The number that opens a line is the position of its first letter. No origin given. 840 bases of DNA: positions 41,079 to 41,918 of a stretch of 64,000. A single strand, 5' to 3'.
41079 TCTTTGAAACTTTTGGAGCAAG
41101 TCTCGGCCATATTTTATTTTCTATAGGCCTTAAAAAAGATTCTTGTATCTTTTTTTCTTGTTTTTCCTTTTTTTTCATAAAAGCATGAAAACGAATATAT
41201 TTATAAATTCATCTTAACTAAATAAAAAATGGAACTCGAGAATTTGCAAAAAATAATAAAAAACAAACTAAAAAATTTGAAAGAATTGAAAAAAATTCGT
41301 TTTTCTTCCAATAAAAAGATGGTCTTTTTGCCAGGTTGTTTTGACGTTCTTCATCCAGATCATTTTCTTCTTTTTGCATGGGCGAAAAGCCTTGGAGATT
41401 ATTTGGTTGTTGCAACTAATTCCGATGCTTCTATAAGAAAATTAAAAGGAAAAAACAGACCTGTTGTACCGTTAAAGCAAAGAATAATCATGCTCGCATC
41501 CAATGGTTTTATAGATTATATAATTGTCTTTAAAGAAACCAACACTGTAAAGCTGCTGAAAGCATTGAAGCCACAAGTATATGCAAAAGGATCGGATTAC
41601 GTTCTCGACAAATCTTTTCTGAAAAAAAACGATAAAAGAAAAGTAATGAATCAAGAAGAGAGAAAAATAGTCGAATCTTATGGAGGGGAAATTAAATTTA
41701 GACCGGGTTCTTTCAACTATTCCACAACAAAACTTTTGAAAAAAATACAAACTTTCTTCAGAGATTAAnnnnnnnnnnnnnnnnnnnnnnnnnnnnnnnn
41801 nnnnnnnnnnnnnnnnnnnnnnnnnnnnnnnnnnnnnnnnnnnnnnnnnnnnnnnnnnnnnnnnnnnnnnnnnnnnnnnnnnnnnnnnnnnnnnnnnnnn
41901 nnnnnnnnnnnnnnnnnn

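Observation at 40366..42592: Two paralogous CDP-alcohol phosphatidyltransferases with cytoplasmic C-terminal extensions flanking a TagD-like cytidylyltransferase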

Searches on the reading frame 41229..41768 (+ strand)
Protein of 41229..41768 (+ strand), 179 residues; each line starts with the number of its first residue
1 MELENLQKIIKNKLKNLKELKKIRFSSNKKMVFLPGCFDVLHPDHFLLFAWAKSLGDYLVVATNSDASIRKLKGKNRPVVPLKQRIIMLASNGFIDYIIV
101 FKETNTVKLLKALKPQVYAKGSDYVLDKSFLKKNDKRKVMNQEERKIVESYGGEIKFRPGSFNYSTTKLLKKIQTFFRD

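Call 3: search_protein_families(library=pfam, proteins=[window:41229-41768:+], max_evalue=0.01)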
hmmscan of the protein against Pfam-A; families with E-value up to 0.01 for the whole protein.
window:41229-41768:+ (179 aa): 1 family
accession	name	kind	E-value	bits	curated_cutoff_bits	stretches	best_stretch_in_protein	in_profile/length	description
PF01467.32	CTP_transf_like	-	4.6e-15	56.4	21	1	34-168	2-129/133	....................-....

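Call 4: search_protein_families(library=ncbifam, proteins=[window:41229-41768:+], max_evalue=0.01)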
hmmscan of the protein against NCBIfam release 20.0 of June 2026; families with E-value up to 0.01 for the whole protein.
window:41229-41768:+ (179 aa): 8 families
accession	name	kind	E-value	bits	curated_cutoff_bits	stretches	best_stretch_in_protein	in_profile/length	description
TIGR02199.1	rfaE_dom_II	equivalog_domain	2.9e-39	134.2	181.5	1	27-174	9-143/144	D-glycero-beta-D-manno-heptose 1-phosphate adenylyltransferase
NF008454.0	PRK11316.1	equivalog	1.9e-31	109.2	521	1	18-174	330-472/475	bifunctional D-glycero-beta-D-manno-heptose-7-phosphate kinase/D-glycero-beta-D-manno-heptose 1-phosphate adenylyltransferase HldE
TIGR00125.1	cyt_tran_rel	domain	1.3e-11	44.4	27.7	1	32-90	2-57/65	adenylyltransferase/cytidyltransferase family protein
TIGR01518.1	g3p_cytidyltrns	equivalog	1.6e-08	34.7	165.4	1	34-143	3-111/125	glycerol-3-phosphate cytidylyltransferase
NF001985.0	PRK00777.1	subfamily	1e-06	28.9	104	1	29-90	4-63/157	pantetheine-phosphate adenylyltransferase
NF005518.0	PRK07143.1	equivalog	1.2e-05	24.9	232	1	26-112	12-98/281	hypothetical protein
NF004162.0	PRK05627.1-5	equivalog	0.00036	20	241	1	27-112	11-97/304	bifunctional riboflavin kinase/FAD synthetase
NF041124.1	CoaD_Thcocales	equivalog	0.002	18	290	1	30-100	5-78/156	phosphopantetheine adenylyltransferase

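Call 7: search_solved_structures(query=window:41229-41768:+, max_evalue=0.01, show_alignments=2)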
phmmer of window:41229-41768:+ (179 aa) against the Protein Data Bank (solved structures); distinct sequences matched with E-value up to 0.01: 5.
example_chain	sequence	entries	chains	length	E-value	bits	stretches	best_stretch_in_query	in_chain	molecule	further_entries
5x9q_A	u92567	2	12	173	9e-21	78.3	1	13-174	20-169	Putative cytidylyltransferase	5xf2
3elb_A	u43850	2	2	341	4.1e-13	53.3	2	32-101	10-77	Ethanolamine-phosphate cytidylyltransferase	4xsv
3glv_A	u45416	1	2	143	4e-07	33.9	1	32-136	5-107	Lipopolysaccharide core biosynthesis protein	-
2b7l_A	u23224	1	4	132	8e-07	32.9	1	30-133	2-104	glycerol-3-phosphate cytidylyltransferase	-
1coz_A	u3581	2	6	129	5e-06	30.3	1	30-131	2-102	PROTEIN (GLYCEROL-3-PHOSPHATE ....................) | glycerol-3-phosphate cytidylyltransferase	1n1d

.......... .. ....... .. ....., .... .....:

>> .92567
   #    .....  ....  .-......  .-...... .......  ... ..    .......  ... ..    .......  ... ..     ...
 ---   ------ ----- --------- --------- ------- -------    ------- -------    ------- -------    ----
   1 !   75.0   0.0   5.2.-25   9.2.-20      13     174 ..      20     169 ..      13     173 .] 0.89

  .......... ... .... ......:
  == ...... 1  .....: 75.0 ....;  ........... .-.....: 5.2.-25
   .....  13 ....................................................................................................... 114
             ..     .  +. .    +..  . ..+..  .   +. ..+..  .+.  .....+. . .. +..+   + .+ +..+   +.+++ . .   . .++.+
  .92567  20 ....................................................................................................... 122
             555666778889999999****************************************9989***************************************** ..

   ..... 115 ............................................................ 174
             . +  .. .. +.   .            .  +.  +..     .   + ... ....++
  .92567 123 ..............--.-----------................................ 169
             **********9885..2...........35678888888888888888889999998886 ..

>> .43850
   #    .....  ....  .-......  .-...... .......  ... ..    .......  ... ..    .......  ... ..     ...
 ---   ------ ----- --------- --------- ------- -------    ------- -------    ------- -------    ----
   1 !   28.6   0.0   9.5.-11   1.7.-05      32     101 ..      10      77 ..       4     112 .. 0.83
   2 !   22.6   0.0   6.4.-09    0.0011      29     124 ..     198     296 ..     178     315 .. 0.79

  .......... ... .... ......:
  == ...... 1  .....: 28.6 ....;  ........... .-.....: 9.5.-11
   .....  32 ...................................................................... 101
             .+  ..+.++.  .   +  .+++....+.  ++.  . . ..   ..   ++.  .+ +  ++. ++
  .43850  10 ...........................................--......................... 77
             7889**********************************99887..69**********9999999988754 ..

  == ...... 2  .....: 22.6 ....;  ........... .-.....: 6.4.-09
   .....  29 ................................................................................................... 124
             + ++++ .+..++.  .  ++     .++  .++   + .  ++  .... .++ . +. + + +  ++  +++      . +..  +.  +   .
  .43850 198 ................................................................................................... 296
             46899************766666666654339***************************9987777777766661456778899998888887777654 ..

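Call 16: find_homologous_proteins(query=window:41229-41768:+)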
Query window:41229-41768:+ (179 aa): 47 proteins with E <= 0.001 among 156 candidates.
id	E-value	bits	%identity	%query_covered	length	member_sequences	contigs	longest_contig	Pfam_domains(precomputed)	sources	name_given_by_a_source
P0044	2.5e-109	381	99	100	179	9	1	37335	PF01467.33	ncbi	ncbi:MAG: adenylyltransferase/cytidyltransferase family protein [Candidatus Pacearchaeota archaeon]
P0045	3.8e-90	319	82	100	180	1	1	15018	PF01467.33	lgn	-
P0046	2.0e-71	258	67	100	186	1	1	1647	PF01467.33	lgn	-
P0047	5.0e-48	182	54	94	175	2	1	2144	PF01467.33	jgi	jgi:rfaE bifunctional protein nucleotidyltransferase chain/domain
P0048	3.6e-47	179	54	96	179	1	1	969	PF01467.33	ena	-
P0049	4.1e-45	172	51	96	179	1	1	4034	PF01467.33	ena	-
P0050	9.6e-31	125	42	95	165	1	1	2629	PF01467.33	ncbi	-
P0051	2.4e-27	114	43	98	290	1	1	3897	PF01467.33,PF00294.30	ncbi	-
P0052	3.2e-27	114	42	94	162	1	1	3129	PF01467.33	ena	-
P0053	5.2e-27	113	43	85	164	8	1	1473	PF01467.33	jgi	-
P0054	2.6e-26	111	43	83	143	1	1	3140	PF01467.33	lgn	-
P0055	6.2e-26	110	40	94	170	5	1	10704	PF01467.33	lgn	-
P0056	9.1e-26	109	39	92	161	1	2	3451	PF01467.33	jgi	-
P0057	9.2e-26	109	39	92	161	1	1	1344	PF01467.33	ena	-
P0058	1.0e-25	109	40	92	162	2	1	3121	PF01467.33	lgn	-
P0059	2.3e-25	108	41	84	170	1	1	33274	PF01467.33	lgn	-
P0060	2.7e-25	108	41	84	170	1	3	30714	PF01467.33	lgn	-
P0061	3.3e-25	107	40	84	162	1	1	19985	PF01467.33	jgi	-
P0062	4.6e-25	107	40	84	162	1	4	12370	PF01467.33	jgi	-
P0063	4.6e-25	107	40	92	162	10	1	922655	PF01467.33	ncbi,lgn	ncbi:MAG: D-glycero-beta-D-manno-heptose 1-phosphate adenylyltransferase [Candidatus Omnitrophota ba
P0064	4.8e-25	107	40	93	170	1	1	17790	PF01467.33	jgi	-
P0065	5.5e-25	107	41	94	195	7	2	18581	PF01467.33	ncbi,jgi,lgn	ncbi:MAG: D-glycero-beta-D-manno-heptose 1-phosphate adenylyltransferase [Candidatus Omnitrophota ba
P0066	6.5e-25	106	40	84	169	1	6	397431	PF01467.33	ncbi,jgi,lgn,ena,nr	ncbi:MAG: D-glycero-beta-D-manno-heptose 1-phosphate adenylyltransferase [Candidatus Omnitrophica ba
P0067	7.2e-25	106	40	92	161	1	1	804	PF01467.33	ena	-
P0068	1.5e-24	105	40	92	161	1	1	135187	PF01467.33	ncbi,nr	ncbi:MAG: D-glycero-beta-D-manno-heptose 1-phosphate adenylyltransferase [Candidatus Omnitrophica ba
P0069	3.6e-24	104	43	77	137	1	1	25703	PF01467.33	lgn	-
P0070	8.5e-24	103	39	94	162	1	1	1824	PF01467.33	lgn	-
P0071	2.0e-23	102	46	80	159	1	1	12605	PF01467.33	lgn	-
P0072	8.4e-23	100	39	79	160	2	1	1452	PF01467.33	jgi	jgi:D-beta-D-heptose 7-phosphate kinase/D-beta-D-heptose 1-phosphate adenosyltransferase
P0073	8.8e-23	100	41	86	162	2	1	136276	PF01467.33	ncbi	-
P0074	2.7e-21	95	37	93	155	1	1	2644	PF01467.33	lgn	-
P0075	1.2e-20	93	39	79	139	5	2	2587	PF01467.33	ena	-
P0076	2.2e-19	88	38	82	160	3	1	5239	PF01467.33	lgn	-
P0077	4.6e-19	87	39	93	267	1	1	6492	PF13580.12,PF01467.33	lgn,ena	-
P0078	7.2e-18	84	40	79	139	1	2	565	PF01467.33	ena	-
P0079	1.7e-16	79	34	85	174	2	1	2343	PF01467.33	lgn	-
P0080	1.4e-15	76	39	80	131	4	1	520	PF01467.33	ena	-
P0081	4.7e-15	74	35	89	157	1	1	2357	PF01467.33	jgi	jgi:rfaE bifunctional protein nucleotidyltransferase chain/domain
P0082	4.8e-15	74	35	89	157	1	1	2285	PF01467.33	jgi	jgi:rfaE bifunctional protein nucleotidyltransferase chain/domain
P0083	8.7e-15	74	38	80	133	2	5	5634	PF01467.33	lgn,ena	-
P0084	8.9e-15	73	41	71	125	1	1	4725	PF01467.33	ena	-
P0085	1.5e-13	70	40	53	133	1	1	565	PF01467.33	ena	-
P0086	6.8e-13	67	43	51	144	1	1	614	PF01467.33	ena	-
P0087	2.7e-11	62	35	80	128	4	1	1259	PF01467.33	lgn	-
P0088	3.9e-11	62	48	41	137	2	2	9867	PF01467.33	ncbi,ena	-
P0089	6.3e-11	61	49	39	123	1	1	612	PF01467.33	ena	-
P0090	7.2e-11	61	33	87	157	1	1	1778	PF01467.33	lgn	-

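Call 17: find_encoding_contigs(protein=P0049, flank=5000, max_places=2)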
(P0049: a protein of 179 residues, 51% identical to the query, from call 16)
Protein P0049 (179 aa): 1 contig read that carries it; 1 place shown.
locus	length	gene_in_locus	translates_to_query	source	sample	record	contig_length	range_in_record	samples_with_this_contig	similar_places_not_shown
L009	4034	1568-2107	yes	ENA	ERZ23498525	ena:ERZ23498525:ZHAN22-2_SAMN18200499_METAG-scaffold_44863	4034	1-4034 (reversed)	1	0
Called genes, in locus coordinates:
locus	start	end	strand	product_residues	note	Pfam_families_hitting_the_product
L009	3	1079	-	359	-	?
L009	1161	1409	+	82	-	-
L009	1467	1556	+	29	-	-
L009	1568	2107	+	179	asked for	PF01467:CTP_transf_like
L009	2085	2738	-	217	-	PF01866:Diphthamide_syn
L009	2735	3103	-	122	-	PF04472:SepF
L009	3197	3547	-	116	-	PF01920:Prefoldin_2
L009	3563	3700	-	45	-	-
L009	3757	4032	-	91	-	?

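Call 18: find_encoding_contigs(protein=P0047, flank=5000, max_places=2)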
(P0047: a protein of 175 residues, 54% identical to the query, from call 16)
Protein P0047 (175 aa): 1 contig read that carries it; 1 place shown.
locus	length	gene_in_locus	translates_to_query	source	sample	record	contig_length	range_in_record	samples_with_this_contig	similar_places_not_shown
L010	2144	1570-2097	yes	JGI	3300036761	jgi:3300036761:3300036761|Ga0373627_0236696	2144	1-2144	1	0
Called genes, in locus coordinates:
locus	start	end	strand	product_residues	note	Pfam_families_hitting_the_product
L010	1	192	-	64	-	?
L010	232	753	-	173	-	-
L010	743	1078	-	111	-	-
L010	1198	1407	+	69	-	-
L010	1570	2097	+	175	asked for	PF01467:CTP_transf_like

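Call 74: search_protein_families(library=pfam, proteins=[L009:3-1079:-], max_evalue=0.001)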
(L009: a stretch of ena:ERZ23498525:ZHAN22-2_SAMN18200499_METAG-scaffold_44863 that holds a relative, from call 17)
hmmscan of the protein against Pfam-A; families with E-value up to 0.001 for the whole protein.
L009:3-1079:- (359 aa): 0 families

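Call 77: predict_structure(alignment_id=A4)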
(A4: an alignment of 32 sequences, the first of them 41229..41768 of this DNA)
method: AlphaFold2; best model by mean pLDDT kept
length: 179 residues; sequences in the alignment: 32
mean_pLDDT: 92.4   pTM: 0.86
mean pLDDT of the five models: 92.4, 92.0, 90.5, 90.2, 89.9
residues with pLDDT >= 90: 134; 70-90: 35; 50-70: 10; < 50: 0
segments of 3 or more residues with pLDDT < 50: none
pLDDT, mean of each block of 10 residues (from residue 1): 86 98 96 95 93 98 95 87 96 98 96 98 94 92 98 95 67 78
secondary structure, 60 per line:
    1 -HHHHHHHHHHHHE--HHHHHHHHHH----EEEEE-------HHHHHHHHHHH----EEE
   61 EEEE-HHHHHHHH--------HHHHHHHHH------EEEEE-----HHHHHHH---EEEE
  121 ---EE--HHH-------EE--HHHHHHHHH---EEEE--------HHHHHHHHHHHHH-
elements in order: H2-13 H17-26 E31-35 H43-53 E58-64 H66-73 H82-90 E97-101 H107-113 E117-120 H142-150 E154-157 H166-178

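Call 79: fold_search(model_id=the predicted structure, library=pdb)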
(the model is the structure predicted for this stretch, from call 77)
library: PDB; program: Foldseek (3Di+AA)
matches with E <= 10: 1720; with E <= 0.001: 187
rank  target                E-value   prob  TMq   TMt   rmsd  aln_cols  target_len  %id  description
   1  5xf2_B                7.3e-15  1.00  0.72  0.80   4.7       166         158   34  Crystal structure of SeMet-HldC from Burkholderia pseudomallei (released 2017-07-19)
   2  5xf2_E                1.6e-13  1.00  0.70  0.86   3.2       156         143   33  Crystal structure of SeMet-HldC from Burkholderia pseudomallei (released 2017-07-19)
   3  5xf2_A                3.0e-13  1.00  0.69  0.86   3.0       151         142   34  Crystal structure of SeMet-HldC from Burkholderia pseudomallei (released 2017-07-19)
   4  5x3d                  5.4e-08  1.00  0.58  0.80   3.3       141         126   16  Crystal structure of HEP-CMP-bound form of cytidylyltransferase (CyTase) domain of Fom1 from Streptomyces wedmorensis (released 2017-09-13)
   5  1coz_A                2.5e-07  1.00  0.57  0.78   3.4       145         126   26  CTP:GLYCEROL-3-PHOSPHATE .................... FROM BACILLUS SUBTILIS (released 1999-10-06)
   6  2b7l_A                3.9e-07  1.00  0.54  0.80   2.9       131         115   23  Crystal Structure of CTP:Glycerol-3-Phosphate Cytidylyltransferase from Staphylococcus aureus (released 2006-06-27)
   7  3glv_A                4.7e-07  1.00  0.56  0.79   3.5       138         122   23  Crystal structure of the lipopolysaccharide core biosynthesis protein from Thermoplasma volcanium GSS1 (released 2009-05-12)
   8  4xsv                  6.0e-07  1.00  0.61  0.37   4.1       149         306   23  Human CTP: Phosphoethanolamine Cytidylyltransferase in complex with CTP (released 2016-03-16)
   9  3elb                  7.7e-07  1.00  0.61  0.38   4.1       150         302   24  Human CTP: Phosphoethanolamine Cytidylyltransferase in complex with CMP (released 2008-10-21)
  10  7pvg                  1.3e-06  1.00  0.57  0.75   3.3       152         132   22  Crystal structure of the C-terminal catalytic domain of Plasmodium falciparum CTP:phosphocholine cytidylyltransferase wi (released 2022-10-05)
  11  2b7l_B                1.3e-06  1.00  0.48  0.72   6.5       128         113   26  Crystal Structure of CTP:Glycerol-3-Phosphate Cytidylyltransferase from Staphylococcus aureus (released 2006-06-27)
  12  4zcs_D                1.4e-06  1.00  0.55  0.69   5.3       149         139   23  Crystal structure of the C-terminal catalytic domain of Plasmodium falciparum CTP:phosphocholine cytidylyltransferase  (released 2016-08-17)
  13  3hl4_A                1.5e-06  1.00  0.61  0.62   6.5       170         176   19  Crystal structure of a mammalian CTP:phosphocholine cytidylyltransferase with CDP-choline (released 2009-09-22)
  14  4zcs_B                1.6e-06  1.00  0.56  0.69   5.5       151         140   22  Crystal structure of the C-terminal catalytic domain of Plasmodium falciparum CTP:phosphocholine cytidylyltransferase  (released 2016-08-17)
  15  4zcq                  2.3e-06  1.00  0.57  0.75   3.1       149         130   21  Crystal structure of the C-terminal catalytic domain of Plasmodium falciparum CTP:phosphocholine cytidylyltransferase in (released 2016-09-14)
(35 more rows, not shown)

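Call 92: find_encoding_contigs(protein=P0046, flank=3000, max_places=2)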
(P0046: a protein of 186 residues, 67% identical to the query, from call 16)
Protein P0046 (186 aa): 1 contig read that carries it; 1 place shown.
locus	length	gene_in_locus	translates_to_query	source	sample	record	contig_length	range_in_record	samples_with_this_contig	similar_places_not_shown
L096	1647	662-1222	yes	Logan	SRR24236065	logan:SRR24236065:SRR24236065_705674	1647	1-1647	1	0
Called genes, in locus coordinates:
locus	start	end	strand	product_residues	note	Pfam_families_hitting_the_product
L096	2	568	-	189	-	?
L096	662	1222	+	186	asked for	PF01467:CTP_transf_like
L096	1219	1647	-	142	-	?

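Call 97: search_protein_representatives(protein=window:41229-41768:+)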
Query: 179 residues. Proteins with E-value up to 0.001 (for the whole library): 14612; up to 1e-10: 6510; up to 1e-30: 8. The best 150 are listed.
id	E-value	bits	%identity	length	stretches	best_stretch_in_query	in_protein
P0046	6.3e-72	257.7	67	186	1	2-179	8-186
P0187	2.3e-36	142.1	44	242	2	31-124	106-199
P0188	7.9e-36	140.3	49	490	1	9-179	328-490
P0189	1.5e-33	132.9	35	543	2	12-119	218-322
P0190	2.7e-33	132.1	38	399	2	8-174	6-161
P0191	7.3e-33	130.7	47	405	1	5-174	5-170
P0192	1.1e-31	126.9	47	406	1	14-174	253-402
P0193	1.1e-31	126.8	50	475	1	11-174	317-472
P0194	1.1e-30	123.6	49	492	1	6-174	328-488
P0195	1.4e-30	123.3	48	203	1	12-177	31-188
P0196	2.1e-30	122.6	47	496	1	9-173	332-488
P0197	6.3e-30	121.1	45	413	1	14-173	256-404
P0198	2.1e-29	119.4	42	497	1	14-175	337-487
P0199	2.2e-29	119.3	35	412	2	15-155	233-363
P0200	2.5e-29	119.1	43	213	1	25-177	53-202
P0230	4.6e-26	108.5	42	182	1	30-173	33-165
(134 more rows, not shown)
